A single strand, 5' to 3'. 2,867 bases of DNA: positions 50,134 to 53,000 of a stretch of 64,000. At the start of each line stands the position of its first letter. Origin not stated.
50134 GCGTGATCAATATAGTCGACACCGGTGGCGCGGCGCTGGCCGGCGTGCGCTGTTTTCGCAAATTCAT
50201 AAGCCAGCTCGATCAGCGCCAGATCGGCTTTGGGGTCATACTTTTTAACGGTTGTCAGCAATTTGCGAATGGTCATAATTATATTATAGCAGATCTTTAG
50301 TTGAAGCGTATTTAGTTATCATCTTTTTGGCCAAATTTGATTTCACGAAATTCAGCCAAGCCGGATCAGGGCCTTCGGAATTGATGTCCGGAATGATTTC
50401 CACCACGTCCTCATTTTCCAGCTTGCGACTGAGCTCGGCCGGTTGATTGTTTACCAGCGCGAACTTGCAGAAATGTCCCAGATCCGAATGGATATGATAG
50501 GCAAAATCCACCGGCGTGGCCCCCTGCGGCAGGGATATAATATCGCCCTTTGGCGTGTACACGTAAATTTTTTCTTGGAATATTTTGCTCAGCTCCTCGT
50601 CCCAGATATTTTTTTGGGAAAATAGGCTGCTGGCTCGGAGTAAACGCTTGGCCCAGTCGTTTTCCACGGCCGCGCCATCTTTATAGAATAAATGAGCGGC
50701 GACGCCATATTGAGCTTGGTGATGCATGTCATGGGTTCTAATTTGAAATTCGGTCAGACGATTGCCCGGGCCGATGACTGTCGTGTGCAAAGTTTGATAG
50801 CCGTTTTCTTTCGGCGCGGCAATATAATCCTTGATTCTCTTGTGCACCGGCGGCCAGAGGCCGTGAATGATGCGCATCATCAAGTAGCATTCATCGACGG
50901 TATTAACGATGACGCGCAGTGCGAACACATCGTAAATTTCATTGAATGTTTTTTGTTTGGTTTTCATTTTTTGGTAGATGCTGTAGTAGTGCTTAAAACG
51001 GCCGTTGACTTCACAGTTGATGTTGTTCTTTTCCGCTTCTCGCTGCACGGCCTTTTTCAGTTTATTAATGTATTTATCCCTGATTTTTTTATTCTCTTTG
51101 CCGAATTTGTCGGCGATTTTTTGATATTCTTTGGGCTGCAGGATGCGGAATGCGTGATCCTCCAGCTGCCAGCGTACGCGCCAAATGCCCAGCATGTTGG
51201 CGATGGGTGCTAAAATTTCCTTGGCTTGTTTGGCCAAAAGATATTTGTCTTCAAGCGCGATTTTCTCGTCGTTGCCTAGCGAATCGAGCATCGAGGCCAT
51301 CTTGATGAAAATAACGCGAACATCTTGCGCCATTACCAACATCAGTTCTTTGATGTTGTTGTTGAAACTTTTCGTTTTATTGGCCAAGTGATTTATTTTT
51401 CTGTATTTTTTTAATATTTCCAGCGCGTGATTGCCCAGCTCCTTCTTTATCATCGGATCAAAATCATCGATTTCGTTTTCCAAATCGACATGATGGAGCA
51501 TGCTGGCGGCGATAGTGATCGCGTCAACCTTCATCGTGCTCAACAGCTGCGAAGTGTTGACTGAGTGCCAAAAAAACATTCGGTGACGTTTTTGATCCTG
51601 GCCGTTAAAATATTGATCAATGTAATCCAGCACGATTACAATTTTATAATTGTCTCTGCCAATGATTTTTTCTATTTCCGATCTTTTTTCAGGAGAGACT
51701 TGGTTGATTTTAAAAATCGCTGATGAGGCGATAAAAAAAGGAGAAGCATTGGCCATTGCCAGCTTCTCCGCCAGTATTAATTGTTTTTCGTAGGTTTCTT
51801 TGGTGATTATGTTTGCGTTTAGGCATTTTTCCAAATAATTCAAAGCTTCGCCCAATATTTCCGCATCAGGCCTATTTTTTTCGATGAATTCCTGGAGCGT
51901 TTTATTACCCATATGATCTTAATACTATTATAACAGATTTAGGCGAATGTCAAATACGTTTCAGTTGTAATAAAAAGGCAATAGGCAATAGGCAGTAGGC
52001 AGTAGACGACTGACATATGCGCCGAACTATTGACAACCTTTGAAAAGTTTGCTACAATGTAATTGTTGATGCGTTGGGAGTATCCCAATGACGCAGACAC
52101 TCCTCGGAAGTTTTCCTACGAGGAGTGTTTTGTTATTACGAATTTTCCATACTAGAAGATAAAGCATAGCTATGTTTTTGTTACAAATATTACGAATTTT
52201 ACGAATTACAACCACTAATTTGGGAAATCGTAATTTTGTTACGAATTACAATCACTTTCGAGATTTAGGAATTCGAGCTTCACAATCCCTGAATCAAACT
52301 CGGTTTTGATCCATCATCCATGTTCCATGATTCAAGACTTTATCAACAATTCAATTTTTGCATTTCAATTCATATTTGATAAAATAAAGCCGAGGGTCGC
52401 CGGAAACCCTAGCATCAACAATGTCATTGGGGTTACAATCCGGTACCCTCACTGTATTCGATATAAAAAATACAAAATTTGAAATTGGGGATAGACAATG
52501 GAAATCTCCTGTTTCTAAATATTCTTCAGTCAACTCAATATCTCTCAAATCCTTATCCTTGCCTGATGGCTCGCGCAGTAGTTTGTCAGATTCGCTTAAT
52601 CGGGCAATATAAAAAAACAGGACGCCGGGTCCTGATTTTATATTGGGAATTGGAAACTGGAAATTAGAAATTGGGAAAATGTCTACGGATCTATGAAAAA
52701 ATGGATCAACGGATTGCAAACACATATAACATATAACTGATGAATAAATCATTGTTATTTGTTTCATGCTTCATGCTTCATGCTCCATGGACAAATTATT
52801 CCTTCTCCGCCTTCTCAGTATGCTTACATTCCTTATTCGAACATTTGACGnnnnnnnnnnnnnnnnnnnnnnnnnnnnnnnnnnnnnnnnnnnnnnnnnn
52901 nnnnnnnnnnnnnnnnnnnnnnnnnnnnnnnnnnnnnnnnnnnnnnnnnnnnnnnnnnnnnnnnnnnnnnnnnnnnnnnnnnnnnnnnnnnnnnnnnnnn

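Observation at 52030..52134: Candidate small RNA with consensus promoter and intrinsic terminator in an 880-bp non-coding gap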

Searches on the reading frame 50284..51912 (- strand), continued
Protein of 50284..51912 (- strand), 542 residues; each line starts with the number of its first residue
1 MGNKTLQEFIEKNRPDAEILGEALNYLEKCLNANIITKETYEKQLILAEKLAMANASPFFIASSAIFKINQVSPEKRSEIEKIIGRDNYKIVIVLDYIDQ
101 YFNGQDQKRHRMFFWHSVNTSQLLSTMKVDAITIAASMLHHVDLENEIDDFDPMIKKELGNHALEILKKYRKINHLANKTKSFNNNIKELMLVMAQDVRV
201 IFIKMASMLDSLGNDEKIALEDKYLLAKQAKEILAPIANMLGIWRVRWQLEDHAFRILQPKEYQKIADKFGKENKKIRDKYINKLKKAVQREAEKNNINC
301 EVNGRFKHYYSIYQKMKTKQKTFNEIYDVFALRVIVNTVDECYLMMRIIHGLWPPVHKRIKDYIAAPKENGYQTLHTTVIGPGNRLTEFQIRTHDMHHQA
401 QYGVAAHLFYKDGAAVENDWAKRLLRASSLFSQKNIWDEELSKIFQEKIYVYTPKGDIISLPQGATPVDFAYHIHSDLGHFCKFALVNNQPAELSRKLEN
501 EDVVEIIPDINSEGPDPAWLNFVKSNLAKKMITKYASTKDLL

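Call 55: list_cluster_members(proteins=[P0001, P0004, P0007, P0012, P0009, P0010, P0019, P0021])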
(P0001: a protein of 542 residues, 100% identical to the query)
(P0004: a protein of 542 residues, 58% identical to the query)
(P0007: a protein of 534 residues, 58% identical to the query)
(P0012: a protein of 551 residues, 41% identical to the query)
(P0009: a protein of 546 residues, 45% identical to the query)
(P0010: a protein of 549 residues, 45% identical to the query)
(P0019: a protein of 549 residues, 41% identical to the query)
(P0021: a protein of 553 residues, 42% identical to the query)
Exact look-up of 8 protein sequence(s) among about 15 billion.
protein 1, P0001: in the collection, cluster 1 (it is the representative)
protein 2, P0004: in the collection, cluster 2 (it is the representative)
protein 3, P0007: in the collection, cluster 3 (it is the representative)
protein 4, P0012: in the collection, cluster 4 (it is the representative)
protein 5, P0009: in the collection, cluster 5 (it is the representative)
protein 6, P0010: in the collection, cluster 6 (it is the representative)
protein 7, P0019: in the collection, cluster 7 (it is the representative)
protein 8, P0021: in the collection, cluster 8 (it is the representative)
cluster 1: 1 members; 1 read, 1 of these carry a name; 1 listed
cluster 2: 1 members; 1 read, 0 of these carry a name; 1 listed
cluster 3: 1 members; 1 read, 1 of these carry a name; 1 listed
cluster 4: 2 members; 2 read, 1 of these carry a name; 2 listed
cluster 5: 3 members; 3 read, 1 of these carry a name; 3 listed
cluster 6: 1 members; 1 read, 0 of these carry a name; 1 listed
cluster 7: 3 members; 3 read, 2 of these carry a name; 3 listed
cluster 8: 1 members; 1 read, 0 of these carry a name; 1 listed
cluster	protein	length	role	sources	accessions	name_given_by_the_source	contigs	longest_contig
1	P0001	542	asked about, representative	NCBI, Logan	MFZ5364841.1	MAG: TGS domain-containing protein [Patescibacteria group bacterium]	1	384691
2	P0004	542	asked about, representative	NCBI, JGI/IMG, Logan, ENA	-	-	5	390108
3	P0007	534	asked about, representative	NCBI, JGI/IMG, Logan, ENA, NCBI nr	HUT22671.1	MAG TPA: HD domain-containing protein [Candidatus Bipolaricaulota bacterium] | HD domain-containing protein [Candidatus Bipolaricaulota bacterium]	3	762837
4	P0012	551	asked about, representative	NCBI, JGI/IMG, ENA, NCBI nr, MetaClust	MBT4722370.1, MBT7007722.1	bifunctional (p)ppGpp synthetase/guanosine-3',5'-bis(diphosphate) 3'-pyrophosphohydrolase ... | GTP diphosphokinase / guanosine-3',5'-bis(diphosphate) 3'-diphosphatase | \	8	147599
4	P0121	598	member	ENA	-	-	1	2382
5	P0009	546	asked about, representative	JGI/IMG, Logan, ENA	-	GTP diphosphokinase / guanosine-3',5'-bis(diphosphate) 3'-diphosphatase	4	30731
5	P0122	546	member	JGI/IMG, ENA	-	-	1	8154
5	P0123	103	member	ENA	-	-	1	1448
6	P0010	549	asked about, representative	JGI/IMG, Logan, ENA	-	-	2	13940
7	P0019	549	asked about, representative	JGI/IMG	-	GTP pyrophosphokinase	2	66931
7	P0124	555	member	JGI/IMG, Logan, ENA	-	GTP diphosphokinase / guanosine-3',5'-bis(diphosphate) 3'-diphosphatase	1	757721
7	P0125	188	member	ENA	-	-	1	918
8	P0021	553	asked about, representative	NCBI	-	-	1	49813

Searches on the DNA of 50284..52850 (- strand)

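Call 4: search_rna_families(source=window, start=51850, end=52850, threshold=evalue, max_evalue=10, show_alignments=3)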
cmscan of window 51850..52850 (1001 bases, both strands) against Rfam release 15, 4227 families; matches with E-value up to 10: 9.
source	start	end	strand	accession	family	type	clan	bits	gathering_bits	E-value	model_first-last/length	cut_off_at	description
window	52176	52269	+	RF01197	snR39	Gene; snRNA; snoRNA; CD-box;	CL00054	21.4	40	0.5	1-95/95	no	Small nucleolar RNA snR39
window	52093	52220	-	RF01470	rli38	Gene; sRNA;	-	20.3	49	4.6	1-150/150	no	Listeria sRNA rli38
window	52328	52405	-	RF02059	STnc50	Gene; sRNA;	-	19.6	55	2.1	1-84/84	no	Salmonella enterica sRNA STnc40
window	52092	52239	-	RF00514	His_leader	Cis-reg; leader;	-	19.5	49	1.5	1-126/126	no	Histidine operon leader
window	52226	52321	-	RF01515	Afu_514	Gene; snRNA; snoRNA; CD-box;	-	16.1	39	2.5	1-106/106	no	A. fumigatus snoRNA Afu_514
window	52609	52786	-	RF00022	GcvB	Gene;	-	15.6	42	0.84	1-204/204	no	GcvB RNA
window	52499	52624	-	RF02168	PVT1_5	Gene; lncRNA;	-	15.2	60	9.7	1-133/133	no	Pvt1 oncogene conserved region 5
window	52607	52688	+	RF00516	ylbH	Cis-reg; leader;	-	14.2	50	3.1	1-122/122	no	ylbH leader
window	52400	52553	-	RF01295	SCARNA7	Gene; snRNA; snoRNA; scaRNA;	-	10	65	5.2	1-330/330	no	Small Cajal body-specific RNA 7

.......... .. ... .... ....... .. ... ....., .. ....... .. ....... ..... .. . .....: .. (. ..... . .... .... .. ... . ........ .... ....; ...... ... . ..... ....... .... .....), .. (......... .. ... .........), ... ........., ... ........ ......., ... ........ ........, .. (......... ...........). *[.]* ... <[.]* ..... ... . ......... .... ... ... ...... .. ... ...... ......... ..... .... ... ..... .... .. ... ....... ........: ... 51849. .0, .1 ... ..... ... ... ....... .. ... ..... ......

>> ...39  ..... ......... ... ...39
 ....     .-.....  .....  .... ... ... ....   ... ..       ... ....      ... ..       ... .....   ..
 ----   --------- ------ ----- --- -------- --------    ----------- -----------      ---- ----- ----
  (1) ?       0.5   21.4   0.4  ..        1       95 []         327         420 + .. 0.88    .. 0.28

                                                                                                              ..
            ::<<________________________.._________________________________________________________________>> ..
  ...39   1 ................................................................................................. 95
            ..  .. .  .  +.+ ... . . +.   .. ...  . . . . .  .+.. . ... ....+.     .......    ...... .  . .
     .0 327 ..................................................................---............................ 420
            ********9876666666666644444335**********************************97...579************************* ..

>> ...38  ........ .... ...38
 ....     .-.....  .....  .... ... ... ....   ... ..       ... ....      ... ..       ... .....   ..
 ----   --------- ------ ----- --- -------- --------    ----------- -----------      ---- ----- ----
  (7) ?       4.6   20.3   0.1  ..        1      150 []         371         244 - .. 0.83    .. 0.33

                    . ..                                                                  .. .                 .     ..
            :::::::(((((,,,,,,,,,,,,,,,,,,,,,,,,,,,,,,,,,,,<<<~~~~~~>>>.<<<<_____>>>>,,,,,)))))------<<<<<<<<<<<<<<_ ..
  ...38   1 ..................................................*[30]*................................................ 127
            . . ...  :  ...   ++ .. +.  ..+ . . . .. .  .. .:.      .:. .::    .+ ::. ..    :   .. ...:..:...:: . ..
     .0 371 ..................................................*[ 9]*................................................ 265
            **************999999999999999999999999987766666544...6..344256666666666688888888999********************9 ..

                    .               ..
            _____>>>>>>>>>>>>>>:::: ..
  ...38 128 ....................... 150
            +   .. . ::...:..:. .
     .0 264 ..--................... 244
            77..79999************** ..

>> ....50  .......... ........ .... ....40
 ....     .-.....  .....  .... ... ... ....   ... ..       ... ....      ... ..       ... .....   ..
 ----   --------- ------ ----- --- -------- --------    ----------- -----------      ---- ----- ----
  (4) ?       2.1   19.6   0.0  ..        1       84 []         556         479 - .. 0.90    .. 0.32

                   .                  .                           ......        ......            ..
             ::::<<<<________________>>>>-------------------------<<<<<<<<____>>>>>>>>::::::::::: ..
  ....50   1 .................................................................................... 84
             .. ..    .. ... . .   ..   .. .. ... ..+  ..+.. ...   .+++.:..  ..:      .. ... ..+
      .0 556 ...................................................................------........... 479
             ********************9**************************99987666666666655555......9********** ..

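Call 46: search_rna_families(source=L031, start=3548, end=4000, threshold=evalue, max_evalue=10, show_alignments=2)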
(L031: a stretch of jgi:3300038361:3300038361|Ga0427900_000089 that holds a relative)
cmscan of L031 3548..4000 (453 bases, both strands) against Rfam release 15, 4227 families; matches with E-value up to 10: 20.
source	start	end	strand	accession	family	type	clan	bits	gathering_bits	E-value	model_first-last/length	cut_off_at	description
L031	3717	3764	-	RF02432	SpF25_sRNA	Gene; sRNA;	-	23.7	48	0.13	1-102/102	no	Streptococcus sRNA SpF25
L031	3823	3901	+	RF02414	rli60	Gene; sRNA;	-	21.3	60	2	1-191/191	no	Listeria sRNA rli60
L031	3716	3755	-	RF00655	mir-28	Gene; miRNA;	CL00086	18.7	64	0.78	1-78/78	no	mir-28 microRNA precursor family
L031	3715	3799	-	RF02059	STnc50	Gene; sRNA;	-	18.7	55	1.5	1-84/84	no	Salmonella enterica sRNA STnc40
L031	3716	3755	-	RF00971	mir-578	Gene; miRNA;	-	18.5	98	1.2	1-84/84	no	mir-578 microRNA precursor family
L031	3718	3753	-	RF03284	mir-4637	Gene; miRNA;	-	18.1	89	0.88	1-84/84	no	mir-4637 microRNA precursor family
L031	3686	3752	+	RF02083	OrzO-P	Gene; antitoxin;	-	17.8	60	2.4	1-76/76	no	OrzO-P RNA antitoxin family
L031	3703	3759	-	RF00639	mir-515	Gene; miRNA;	CL00096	17.4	68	1.2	1-87/87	no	mir-515 microRNA precursor family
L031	3718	3753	+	RF00971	mir-578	Gene; miRNA;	-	16.9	98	3.2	1-84/84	no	mir-578 microRNA precursor family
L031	3827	3930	-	RF01198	snoR69Y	Gene; snRNA; snoRNA; CD-box;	CL00051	16.6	45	3.2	1-99/99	no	Small nucleolar RNA snoR69Y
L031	3704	3756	+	RF02051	STnc450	Gene; sRNA;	-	15.9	37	0.9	1-57/57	no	Enterobacterial sRNA STnc450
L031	3764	3906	+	RF00199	SL2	Gene;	CL00020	15.7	41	10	1-110/110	no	SL2 RNA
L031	3858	3901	-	RF04157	MIR9486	Gene; miRNA;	-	15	100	3.6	1-119/119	no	MIR9486 microRNA precursor family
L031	3752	3812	-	RF03318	mir-2208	Gene; miRNA;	-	15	70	3.8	1-61/61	no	mir-2208 microRNA precursor family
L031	3694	3751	+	RF01459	rliE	Gene; sRNA;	-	14.4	90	7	1-222/222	no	Listeria sRNA rliE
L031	3717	3754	-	RF01896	mir-142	Gene; miRNA;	-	14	57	6.2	17-68/85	no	mir-142 microRNA precursor family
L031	3854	3985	-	RF02124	JPX_1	Gene; lncRNA;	-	12.6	55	7.3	1-135/135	no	JPX transcript, XIST activator conserved region 1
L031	3700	3800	-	RF02211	ZFAT-AS1_1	Gene; lncRNA;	-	11.4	80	7.5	1-79/79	no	ZFAT antisense RNA 1 conserved region 1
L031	3861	3917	-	RF02377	SurA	Gene; sRNA;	-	9.1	100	5.5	1-279/279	no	SurA sRNA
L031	3717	3781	-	RF02377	SurA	Gene; sRNA;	-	8.9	100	6.2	1-279/279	no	SurA sRNA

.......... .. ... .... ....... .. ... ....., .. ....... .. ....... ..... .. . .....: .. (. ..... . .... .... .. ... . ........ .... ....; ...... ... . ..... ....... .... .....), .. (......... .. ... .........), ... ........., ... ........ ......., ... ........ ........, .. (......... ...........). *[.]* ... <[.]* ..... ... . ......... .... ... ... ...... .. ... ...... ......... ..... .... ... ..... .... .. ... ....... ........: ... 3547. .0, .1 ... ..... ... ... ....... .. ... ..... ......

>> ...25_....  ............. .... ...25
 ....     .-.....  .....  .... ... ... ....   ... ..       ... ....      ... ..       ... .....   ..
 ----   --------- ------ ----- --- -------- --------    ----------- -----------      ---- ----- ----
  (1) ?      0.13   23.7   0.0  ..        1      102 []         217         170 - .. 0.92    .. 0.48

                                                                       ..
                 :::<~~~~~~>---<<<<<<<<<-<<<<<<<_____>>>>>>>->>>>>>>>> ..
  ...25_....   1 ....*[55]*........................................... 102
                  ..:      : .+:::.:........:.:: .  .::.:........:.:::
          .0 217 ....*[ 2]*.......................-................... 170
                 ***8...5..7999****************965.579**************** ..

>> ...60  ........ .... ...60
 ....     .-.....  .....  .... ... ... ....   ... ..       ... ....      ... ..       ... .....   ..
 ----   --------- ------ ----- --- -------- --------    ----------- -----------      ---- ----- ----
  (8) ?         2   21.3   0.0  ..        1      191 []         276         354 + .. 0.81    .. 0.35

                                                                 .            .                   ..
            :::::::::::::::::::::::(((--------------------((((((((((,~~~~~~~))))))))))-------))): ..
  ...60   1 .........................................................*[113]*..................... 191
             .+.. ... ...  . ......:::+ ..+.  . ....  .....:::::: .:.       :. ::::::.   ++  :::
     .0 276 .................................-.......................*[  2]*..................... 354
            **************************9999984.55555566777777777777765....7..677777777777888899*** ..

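Call 47: search_rna_families(source=L028, start=3436, end=4000, threshold=evalue, max_evalue=10, show_alignments=2)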
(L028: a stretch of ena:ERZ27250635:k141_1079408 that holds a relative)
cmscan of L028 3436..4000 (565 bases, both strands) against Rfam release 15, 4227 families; matches with E-value up to 10: 10.
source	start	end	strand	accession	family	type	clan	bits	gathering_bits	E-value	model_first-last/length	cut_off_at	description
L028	3437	3520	-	RF02059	STnc50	Gene; sRNA;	-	19.7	55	1.1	1-84/84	no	Salmonella enterica sRNA STnc40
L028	3869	3990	+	RF01434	S_pombe_snR3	Gene; snRNA; snoRNA; HACA-box;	CL00040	19.4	100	0.2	1-167/167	no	small nucleolar RNA snR3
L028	3681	3734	+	RF04217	mir-297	Gene; miRNA;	-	19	90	1.3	1-71/71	no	mir-297 microRNA precursor family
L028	3837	3884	-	RF00971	mir-578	Gene; miRNA;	-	17.5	98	2.8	1-84/84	no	mir-578 microRNA precursor family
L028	3436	3472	+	RF02057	STnc40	Gene; sRNA;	-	17.2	45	3.2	34-70/70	5'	Salmonella enterica sRNA STnc40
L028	3736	3796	+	RF04217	mir-297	Gene; miRNA;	-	16.4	90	5.7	1-71/71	no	mir-297 microRNA precursor family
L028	3477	3494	+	RF01322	CRISPR-DR9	Gene; CRISPR;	-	15.4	45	2.2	1-37/37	no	CRISPR RNA direct repeat element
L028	3436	3474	+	RF02891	AgrB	Gene; antisense;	-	15.1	40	8.9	47-84/84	5'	ArsR-gov region gene B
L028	3436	3484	+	RF00084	CsrC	Gene; sRNA;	CL00106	14.8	61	0.033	203-255/255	5'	CsrC RNA family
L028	3486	3596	+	RF01087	PK-repZ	Cis-reg;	-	14.6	44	1.2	1-150/150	no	Pseudoknot of the regulatory region of the repZ gene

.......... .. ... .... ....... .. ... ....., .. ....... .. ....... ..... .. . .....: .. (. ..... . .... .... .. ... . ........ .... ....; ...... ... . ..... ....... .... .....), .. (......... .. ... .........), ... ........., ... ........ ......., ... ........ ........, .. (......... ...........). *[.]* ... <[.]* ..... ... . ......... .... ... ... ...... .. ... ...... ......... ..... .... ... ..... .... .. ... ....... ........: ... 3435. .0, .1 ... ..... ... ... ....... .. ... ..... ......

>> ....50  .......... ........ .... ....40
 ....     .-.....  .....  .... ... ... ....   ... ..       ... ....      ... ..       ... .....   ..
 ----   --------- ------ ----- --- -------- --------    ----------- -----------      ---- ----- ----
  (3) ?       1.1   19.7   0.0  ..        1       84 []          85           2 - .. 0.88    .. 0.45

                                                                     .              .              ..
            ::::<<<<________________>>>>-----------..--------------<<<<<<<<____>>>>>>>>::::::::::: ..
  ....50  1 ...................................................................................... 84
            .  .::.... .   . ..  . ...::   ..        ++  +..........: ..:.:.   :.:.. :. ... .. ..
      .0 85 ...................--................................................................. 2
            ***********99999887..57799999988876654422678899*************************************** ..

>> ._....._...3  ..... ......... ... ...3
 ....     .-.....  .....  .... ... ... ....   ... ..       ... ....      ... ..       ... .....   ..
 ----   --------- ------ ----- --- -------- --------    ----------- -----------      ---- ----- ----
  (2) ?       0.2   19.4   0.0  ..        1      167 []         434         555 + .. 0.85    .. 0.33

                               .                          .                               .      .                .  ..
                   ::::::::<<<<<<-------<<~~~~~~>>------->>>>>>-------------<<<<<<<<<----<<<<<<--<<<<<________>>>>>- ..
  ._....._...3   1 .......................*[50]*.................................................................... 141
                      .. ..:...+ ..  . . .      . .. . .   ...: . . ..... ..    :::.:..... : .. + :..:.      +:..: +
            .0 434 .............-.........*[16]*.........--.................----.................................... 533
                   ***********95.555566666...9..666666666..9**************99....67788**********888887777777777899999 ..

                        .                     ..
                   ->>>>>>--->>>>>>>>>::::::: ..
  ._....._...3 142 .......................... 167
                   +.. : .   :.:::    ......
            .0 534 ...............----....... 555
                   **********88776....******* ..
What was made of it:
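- On Any described RNA family (Rfam 15): Permissive scans of the gap and of the L031 and L028 gaps: the best hits score 15-24 bits against thresholds of 37-100, and they are inconsistent between genomes (calls 4, 46, 47).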

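Call 72: search_dna_similar(query=window:52030-52460:+, collection=plasmids, mode=distant, max_evalue=0.01, max_rows=5)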
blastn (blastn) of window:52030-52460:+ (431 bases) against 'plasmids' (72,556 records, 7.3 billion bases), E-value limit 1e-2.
No match.
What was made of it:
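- Closest known: Antisense kissing control. Different: There is no replication gene and no plasmid match (call 72).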

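Call 73: search_dna_similar(query=window:52030-52460:+, collection=phages, mode=distant, max_evalue=0.01, max_rows=5)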
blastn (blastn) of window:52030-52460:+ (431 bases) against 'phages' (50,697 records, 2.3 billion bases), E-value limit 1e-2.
No match.
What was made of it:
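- On Plasmid antisense copy-number control (CopA/CopT, RNA I/II): There is no plasmid or phage similarity (calls 72, 73).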

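Call 74: build_rna_model(alignment_id=A5, structure=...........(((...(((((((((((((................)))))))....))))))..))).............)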
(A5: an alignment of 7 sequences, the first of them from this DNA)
Model R2 built from alignment A5 (7 sequences, 81 columns); structure: as given.
model positions 76; base pairs 16; branch points 0; effective number of sequences 3.48; information 0.744 bits per position. Calibrated on 0.2 Mb of random sequence (short: E-values are rough).
structure used (alignment columns):
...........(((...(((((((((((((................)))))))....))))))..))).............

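Call 75: search_with_rna_model(model_id=R2, sources=[window, L012, L015, L018, L019, L021, L024, L026, L028, L030, L031, L032, L033], max_evalue=0.001, make_alignment=true)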
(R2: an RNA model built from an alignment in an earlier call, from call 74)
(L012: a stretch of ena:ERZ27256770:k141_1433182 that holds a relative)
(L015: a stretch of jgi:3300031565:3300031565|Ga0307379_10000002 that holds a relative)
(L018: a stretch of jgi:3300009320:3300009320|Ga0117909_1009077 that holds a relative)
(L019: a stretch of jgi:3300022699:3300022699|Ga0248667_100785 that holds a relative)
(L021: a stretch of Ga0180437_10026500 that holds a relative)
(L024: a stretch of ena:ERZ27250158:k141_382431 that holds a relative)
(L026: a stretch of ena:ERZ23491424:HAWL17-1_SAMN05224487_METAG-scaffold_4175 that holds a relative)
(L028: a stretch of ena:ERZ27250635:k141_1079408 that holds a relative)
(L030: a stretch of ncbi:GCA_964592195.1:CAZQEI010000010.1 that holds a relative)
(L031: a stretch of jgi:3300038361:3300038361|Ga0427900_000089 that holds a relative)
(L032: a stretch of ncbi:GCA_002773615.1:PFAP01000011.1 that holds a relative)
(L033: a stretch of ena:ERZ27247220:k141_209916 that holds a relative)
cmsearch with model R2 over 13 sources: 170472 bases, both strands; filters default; matches with E-value up to 0.001: 9.
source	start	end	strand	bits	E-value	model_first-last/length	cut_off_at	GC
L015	3248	3323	-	92.5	2.3e-20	1-76/76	no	0.51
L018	3730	3805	-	91.6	3.9e-20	1-76/76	no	0.49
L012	3452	3527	-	90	1e-19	1-76/76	no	0.51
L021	793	868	-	84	3.1e-18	1-76/76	no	0.54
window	52385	52460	+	82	1e-17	1-76/76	no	0.51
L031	3744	3818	-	77.2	1.6e-16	1-76/76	no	0.44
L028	3466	3539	-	69.4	1.4e-14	1-76/76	no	0.46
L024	3470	3544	+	67.7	3.9e-14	1-76/76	no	0.4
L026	671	745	+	60.9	2e-12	1-76/76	no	0.44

Alignment A7: 9 matches aligned to the model, 76 columns, each read 5' to 3' on its own strand. Consensus structure (alignment columns), stored with it:
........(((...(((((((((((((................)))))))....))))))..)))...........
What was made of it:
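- CM R2 gives 61-92 bits in 9 genomes, including L026, which was not in the training set (call 75).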
